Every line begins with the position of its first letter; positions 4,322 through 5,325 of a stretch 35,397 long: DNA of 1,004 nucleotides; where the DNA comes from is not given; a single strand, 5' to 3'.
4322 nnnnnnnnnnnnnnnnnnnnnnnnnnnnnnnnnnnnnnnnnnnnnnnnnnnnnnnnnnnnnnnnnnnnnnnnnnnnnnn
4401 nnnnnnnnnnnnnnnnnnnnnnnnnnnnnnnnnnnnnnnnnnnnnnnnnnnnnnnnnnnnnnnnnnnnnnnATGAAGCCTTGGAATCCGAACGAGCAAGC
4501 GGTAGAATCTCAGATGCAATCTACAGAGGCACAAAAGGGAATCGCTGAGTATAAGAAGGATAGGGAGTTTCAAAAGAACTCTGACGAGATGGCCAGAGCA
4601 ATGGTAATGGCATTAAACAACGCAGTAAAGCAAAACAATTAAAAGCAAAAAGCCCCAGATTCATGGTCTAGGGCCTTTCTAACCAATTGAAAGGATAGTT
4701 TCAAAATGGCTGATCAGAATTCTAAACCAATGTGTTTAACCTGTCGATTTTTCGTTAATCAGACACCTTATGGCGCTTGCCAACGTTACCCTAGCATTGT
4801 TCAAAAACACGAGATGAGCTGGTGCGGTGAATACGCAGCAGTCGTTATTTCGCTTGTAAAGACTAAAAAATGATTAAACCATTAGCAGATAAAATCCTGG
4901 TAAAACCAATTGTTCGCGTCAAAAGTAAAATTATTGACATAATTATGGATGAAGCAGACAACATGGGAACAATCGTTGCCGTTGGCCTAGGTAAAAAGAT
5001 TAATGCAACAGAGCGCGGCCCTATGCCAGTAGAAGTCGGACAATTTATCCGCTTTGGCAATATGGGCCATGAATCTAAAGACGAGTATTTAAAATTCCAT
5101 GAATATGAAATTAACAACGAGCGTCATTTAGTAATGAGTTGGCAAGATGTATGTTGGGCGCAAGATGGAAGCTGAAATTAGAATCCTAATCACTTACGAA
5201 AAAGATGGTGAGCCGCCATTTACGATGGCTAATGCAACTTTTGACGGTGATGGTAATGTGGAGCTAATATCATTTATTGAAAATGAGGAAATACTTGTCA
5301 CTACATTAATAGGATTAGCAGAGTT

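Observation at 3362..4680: Self-contained cassette with a zeta-toxin-like P-loop kinase and two tiny overlapping partner ORFs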

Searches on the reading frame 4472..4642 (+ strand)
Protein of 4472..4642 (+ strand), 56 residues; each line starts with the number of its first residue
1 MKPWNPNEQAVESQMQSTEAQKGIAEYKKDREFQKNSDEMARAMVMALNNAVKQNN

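Call 3: search_protein_families(library=pfam, proteins=[window:4472-4642:+], max_evalue=1)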
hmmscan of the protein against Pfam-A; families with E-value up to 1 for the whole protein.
window:4472-4642:+ (56 aa): 1 family
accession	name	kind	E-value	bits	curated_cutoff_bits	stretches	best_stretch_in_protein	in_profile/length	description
PF25557.1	GAUT_1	-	0.024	15.3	22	1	15-54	36-75/77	Galacturonosyltransferase domain 1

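Call 4: search_protein_families(library=phrogs, proteins=[window:4472-4642:+], max_evalue=0.1)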
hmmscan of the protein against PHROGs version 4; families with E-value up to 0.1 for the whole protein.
window:4472-4642:+ (56 aa): 0 families

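Call 10: search_protein_families(library=ncbifam, proteins=[window:4472-4642:+], max_evalue=1)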
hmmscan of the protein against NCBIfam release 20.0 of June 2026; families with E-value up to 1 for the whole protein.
window:4472-4642:+ (56 aa): 0 families

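Call 11: search_protein_families(library=padloc, proteins=[window:4472-4642:+], max_evalue=1)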
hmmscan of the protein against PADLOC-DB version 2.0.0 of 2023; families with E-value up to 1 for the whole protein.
window:4472-4642:+ (56 aa): 0 families

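Call 53: find_homologous_proteins(query=A3, max_evalue=0.01)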
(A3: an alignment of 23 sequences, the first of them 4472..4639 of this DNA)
Query A3 (23 sequences) (56 aa, profile of the alignment): 110 proteins with E <= 0.01 among 4081 candidates.
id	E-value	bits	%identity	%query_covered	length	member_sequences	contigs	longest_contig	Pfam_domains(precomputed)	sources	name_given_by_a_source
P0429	8.2e-22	95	37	86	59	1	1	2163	-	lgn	-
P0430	1.6e-21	94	39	95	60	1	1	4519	-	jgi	jgi:hypothetical protein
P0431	2.7e-21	93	34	89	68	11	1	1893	-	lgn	-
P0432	7.1e-21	92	32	93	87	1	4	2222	-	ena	-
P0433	9.1e-21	91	28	95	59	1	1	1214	-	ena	-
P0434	9.7e-21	91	41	52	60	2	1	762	-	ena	-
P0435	1.1e-20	91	-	-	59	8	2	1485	-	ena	-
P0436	1.9e-20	90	31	91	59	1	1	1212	-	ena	-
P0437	2.0e-20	90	28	89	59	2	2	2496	-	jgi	jgi:hypothetical protein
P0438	2.5e-20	90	-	-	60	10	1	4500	-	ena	-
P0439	2.8e-20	90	-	-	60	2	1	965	-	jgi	-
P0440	4.1e-20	89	32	50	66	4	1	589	-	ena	-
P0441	4.6e-20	89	38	52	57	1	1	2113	-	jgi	jgi:hypothetical protein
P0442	5.2e-20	89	-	-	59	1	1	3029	-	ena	-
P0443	1.4e-19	87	45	52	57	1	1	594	-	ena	-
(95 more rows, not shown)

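Call 72: predict_structure(alignment_id=A5)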
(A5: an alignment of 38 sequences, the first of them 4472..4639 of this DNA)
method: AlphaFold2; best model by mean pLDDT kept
length: 56 residues; sequences in the alignment: 38
mean_pLDDT: 82.9   pTM: 0.43
mean pLDDT of the five models: 82.9, 81.4, 80.6, 80.0, 75.0
residues with pLDDT >= 90: 19; 70-90: 34; 50-70: 3; < 50: 0
segments of 3 or more residues with pLDDT < 50: none
pLDDT, mean of each block of 10 residues (from residue 1): 77 73 80 92 94 79
secondary structure, 60 per line:
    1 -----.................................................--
elements in order: H6-54

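Call 77: search_solved_structures(query=A5, max_evalue=10, show_alignments=0)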
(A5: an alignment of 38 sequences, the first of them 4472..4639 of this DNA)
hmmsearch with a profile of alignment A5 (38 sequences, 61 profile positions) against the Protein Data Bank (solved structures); distinct sequences matched with E-value up to 10: 2.
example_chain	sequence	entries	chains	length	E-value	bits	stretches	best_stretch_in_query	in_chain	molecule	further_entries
2cwq_A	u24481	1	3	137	0.24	14.5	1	30-53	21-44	hypothetical protein TTHA0727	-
5eny_A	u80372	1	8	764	1.7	11.8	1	7-38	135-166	Polyketide synthase PksL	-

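Call 89: search_protein_families(library=pfam, alignment_id=A5, max_evalue=0.1)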
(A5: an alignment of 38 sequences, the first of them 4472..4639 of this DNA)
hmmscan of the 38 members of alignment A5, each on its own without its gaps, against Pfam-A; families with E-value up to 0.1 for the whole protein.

A. member 1, window:4472-4639:+ (56 aa): 1 family
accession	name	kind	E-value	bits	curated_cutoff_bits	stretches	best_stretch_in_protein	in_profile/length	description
PF25557.1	GAUT_1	-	0.024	15.3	22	1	15-54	36-75/77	Galacturonosyltransferase domain 1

B. families by the number of members that match (of 38 scanned): 6 families
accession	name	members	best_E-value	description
PF18844.6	baeRF_family2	5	0.0045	Bacterial archaeo-eukaryotic release factor family 2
PF06394.18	Pepsin-I3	2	0.0056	Pepsin inhibitor-3-like repeated domain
PF07361.16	Cytochrom_B562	2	0.049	Cytochrome b562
PF25557.1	GAUT_1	1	0.024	Galacturonosyltransferase domain 1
PF19708.4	DUF6205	1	0.04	Family of unknown function (DUF6205)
PF11625.14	DUF3253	1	0.055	Protein of unknown function (DUF3253)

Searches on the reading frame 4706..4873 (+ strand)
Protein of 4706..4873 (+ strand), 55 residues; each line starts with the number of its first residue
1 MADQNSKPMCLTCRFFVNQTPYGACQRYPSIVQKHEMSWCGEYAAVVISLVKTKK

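Call 3: search_protein_families(library=pfam, proteins=[window:4706-4873:+], max_evalue=1)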
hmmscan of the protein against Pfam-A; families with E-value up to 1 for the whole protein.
window:4706-4873:+ (55 aa): 3 families
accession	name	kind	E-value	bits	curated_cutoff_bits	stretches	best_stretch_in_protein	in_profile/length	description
PF01355.22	HIPIP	-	0.012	16.4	22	1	6-44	27-66/66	High potential iron-sulfur protein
PF11406.13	Tachystatin_A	-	0.024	15.1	25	1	10-28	26-44/44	Antimicrobial peptide tachystatin A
PF14441.12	OTT_1508_deam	-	0.081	13.3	27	1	6-29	28-50/64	OTT_1508-like deaminase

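Call 4: search_protein_families(library=phrogs, proteins=[window:4706-4873:+], max_evalue=0.1)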
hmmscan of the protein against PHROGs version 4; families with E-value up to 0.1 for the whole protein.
window:4706-4873:+ (55 aa): 1 family
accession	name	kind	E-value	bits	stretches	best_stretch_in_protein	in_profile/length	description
phrog_15838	-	unknown function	0.0055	17.9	1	4-32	3-34/82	-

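Call 10: search_protein_families(library=ncbifam, proteins=[window:4706-4873:+], max_evalue=1)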
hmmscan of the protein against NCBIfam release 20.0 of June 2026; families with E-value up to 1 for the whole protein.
window:4706-4873:+ (55 aa): 0 families

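Call 11: search_protein_families(library=padloc, proteins=[window:4706-4873:+], max_evalue=1)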
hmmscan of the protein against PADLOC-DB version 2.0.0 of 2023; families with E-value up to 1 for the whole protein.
window:4706-4873:+ (55 aa): 0 families

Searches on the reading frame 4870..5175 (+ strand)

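Call 3: search_protein_families(library=pfam, proteins=[window:4870-5175:+], max_evalue=1)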
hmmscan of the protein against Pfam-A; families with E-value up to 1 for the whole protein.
window:4870-5175:+ (101 aa): 1 family
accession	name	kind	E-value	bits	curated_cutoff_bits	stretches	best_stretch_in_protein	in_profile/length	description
PF00166.26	Cpn10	-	3.2e-07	30.7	21.1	1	2-94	2-89/93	Chaperonin 10 Kd subunit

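Call 4: search_protein_families(library=phrogs, proteins=[window:4870-5175:+], max_evalue=0.1)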
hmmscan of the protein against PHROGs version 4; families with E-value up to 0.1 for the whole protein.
window:4870-5175:+ (101 aa): 1 family
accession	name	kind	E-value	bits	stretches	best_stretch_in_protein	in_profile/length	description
phrog_3188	-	other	3.9e-06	27.6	1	1-94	2-90/96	co-chaperonin GroES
